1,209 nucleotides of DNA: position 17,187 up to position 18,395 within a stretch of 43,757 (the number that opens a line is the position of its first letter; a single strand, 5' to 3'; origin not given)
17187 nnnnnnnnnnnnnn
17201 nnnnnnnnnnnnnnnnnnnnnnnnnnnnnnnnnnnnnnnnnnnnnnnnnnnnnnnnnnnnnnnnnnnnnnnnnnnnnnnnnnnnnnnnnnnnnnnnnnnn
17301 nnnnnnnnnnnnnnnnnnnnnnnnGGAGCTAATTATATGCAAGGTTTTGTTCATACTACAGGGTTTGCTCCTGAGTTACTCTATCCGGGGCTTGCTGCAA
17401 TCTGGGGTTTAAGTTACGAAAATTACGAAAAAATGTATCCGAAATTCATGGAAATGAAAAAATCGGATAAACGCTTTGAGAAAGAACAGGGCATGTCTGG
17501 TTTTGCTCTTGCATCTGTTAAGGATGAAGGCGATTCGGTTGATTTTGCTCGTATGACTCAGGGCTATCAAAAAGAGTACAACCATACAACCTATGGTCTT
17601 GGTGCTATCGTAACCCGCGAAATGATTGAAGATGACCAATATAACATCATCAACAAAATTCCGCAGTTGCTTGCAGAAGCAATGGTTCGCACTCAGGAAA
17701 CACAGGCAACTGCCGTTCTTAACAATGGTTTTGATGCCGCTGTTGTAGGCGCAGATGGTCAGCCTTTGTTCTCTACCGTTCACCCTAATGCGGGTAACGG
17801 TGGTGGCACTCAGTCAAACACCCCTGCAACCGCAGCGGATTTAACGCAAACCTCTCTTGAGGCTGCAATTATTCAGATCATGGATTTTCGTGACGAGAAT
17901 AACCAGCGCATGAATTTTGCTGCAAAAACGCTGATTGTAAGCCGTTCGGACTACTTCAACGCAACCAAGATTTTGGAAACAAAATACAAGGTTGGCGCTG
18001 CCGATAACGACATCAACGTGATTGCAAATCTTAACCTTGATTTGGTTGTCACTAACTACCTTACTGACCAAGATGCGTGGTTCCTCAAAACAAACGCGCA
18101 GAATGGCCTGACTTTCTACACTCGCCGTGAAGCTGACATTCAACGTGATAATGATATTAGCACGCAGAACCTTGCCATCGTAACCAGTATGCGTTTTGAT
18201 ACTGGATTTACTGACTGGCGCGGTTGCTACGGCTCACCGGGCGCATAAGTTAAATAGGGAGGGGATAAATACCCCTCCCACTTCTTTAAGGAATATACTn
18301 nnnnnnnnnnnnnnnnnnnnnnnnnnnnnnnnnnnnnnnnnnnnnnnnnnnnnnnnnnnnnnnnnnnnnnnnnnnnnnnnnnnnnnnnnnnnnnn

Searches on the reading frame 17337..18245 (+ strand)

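Call 15: search_protein_families(library=phrogs, proteins=[window:17337-18245:+], max_evalue=0.001)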
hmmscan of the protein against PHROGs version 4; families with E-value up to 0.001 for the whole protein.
window:17337-18245:+ (303 aa): 5 families
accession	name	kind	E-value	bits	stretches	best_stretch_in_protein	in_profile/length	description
phrog_371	-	head and packaging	3.3e-21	76.9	2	27-162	24-157/303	major head protein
phrog_133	-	head and packaging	3.7e-20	73.1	1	12-255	384-616/668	head maturation protease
phrog_4523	-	head and packaging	2.2e-19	70.6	1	68-302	419-643/644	major head and protease protein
phrog_1650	-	head and packaging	9e-09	36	1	64-254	78-251/300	major head protein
phrog_29592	-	unknown function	9.6e-06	25.1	1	80-251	667-828/893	-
